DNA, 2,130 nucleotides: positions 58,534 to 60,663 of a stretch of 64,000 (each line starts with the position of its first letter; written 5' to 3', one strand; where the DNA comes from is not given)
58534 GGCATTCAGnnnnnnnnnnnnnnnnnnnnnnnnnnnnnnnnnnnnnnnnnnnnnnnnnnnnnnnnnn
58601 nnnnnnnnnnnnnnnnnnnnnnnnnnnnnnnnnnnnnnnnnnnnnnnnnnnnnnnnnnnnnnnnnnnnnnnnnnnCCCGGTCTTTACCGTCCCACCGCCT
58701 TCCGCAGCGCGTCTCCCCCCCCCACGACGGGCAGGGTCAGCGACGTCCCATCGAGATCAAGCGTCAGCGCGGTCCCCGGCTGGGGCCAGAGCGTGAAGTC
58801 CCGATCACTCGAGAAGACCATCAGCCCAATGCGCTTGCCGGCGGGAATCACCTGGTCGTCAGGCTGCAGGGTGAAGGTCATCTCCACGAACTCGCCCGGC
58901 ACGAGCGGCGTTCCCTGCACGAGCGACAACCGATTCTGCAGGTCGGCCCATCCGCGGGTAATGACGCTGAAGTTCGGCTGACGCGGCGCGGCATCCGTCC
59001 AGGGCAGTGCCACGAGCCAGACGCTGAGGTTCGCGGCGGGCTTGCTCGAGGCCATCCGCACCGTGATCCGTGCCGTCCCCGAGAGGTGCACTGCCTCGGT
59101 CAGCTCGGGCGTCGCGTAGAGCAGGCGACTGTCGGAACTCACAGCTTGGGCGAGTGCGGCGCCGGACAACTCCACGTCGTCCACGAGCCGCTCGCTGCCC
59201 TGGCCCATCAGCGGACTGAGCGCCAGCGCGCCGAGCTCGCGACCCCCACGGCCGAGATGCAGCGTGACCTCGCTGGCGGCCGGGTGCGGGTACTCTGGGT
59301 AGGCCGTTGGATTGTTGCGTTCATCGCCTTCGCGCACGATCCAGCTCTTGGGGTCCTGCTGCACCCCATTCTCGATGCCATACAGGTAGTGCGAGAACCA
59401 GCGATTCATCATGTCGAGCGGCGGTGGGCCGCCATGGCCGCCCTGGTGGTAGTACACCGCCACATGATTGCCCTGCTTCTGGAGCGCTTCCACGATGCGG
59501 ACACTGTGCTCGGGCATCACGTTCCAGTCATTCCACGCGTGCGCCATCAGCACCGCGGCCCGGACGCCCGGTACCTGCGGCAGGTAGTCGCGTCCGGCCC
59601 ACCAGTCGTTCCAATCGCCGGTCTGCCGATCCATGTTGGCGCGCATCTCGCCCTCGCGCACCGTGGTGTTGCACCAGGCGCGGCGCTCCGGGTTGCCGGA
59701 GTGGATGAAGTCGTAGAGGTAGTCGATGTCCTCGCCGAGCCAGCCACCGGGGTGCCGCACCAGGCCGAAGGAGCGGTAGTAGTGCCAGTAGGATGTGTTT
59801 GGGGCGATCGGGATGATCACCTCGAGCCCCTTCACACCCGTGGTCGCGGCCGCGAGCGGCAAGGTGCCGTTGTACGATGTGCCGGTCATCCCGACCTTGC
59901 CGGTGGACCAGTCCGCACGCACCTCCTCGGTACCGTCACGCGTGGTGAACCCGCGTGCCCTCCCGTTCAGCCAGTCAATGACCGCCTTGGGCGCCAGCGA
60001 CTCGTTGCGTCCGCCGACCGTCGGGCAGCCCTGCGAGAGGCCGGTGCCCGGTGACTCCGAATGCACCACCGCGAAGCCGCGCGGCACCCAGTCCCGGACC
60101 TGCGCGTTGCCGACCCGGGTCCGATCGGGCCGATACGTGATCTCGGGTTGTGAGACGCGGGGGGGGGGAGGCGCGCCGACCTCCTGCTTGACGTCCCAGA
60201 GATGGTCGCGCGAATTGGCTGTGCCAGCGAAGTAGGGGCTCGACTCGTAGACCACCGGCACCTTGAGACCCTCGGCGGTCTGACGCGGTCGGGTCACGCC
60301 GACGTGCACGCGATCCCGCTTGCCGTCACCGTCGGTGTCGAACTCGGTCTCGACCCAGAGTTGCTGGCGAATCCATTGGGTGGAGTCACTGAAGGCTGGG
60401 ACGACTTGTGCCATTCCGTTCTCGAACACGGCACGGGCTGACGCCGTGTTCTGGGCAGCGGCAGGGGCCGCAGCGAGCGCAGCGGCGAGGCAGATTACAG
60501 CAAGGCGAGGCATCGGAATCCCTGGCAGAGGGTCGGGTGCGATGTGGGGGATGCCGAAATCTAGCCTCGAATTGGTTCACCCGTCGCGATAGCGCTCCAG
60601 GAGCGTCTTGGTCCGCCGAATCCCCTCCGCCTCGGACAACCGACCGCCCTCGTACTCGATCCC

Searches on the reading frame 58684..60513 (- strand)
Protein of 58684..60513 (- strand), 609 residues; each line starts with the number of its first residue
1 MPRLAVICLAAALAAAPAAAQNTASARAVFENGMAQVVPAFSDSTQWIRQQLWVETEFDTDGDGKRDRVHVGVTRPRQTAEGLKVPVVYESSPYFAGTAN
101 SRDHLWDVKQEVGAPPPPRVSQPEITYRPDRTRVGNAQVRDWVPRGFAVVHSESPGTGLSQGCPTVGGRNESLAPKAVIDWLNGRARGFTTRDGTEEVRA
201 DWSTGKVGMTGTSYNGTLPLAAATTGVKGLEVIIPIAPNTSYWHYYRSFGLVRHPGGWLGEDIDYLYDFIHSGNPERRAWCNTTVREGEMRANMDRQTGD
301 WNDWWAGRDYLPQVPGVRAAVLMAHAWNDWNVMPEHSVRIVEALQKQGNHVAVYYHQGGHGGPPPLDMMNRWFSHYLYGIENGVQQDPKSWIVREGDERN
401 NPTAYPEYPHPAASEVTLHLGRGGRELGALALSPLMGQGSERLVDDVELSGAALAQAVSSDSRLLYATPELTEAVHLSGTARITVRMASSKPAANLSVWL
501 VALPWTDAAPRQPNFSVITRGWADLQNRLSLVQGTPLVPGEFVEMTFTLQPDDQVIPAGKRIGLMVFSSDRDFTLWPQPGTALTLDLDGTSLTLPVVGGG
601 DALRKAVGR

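Call 49: search_protein_families(library=pfam, proteins=[window:58684-60513:-], max_evalue=0.00001)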
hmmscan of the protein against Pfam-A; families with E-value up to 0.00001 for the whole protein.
window:58684-60513:- (609 aa): 3 families
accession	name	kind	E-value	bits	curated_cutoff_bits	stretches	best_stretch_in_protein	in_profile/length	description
PF02129.25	Peptidase_S15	-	6.9e-60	203.4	23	1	63-361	1-261/262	X-Pro dipeptidyl-peptidase (S15 family)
PF08530.16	PepX_C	-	7.5e-38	131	22.5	1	382-590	1-200/217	X-Pro dipeptidyl-peptidase C-terminal non-catalytic domain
PF00326.27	Peptidase_S9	-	4.5e-06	26.7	22.6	0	317-372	143-198/213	Prolyl oligopeptidase family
